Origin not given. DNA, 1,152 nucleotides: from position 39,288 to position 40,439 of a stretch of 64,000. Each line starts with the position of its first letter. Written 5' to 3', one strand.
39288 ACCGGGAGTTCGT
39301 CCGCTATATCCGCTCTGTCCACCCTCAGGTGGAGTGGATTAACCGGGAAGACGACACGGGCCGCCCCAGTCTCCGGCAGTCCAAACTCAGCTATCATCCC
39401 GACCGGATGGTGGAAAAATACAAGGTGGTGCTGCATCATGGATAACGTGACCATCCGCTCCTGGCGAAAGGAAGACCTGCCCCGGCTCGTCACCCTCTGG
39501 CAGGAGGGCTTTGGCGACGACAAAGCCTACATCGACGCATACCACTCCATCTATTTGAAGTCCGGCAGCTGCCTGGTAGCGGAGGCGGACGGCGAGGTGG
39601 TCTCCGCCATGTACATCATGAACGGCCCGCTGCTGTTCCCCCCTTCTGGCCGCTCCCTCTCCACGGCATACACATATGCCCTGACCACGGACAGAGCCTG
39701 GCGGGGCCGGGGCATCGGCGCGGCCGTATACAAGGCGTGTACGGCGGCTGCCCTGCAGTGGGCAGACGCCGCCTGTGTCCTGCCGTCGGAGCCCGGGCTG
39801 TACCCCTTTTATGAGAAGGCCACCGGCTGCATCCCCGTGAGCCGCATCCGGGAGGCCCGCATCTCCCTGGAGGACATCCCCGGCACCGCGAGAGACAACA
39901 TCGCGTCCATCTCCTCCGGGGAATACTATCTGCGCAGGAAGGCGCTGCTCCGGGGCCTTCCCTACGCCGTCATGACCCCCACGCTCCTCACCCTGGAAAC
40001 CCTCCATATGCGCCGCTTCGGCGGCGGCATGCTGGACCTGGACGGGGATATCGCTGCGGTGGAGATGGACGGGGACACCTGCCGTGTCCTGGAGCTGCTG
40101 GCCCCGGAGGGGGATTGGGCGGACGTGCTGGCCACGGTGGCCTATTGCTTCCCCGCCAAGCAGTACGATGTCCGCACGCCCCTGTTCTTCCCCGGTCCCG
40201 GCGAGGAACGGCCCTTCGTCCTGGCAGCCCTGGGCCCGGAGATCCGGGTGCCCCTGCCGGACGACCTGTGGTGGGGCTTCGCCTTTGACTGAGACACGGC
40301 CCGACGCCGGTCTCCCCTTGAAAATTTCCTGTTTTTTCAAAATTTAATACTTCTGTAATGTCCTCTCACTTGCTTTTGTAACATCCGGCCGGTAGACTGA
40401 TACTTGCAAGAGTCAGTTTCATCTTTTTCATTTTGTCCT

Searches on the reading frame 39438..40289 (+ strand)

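Call 53: search_protein_families(library=pfam, proteins=[window:39438-40289:+], max_evalue=0.0001)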
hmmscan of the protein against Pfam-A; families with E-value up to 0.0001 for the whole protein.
window:39438-40289:+ (284 aa): 3 families
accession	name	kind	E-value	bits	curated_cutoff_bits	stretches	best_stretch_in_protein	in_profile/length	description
PF13527.13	Acetyltransf_9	-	5.5e-10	39.8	25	1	5-122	1-119/127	Acetyltransferase (GNAT) domain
PF00583.31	Acetyltransf_1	-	3.8e-07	30.8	20.7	1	27-130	17-115/116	Acetyltransferase (GNAT) family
PF13508.13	Acetyltransf_7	-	3.1e-05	24.7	27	1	42-127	2-79/84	Acetyltransferase (GNAT) domain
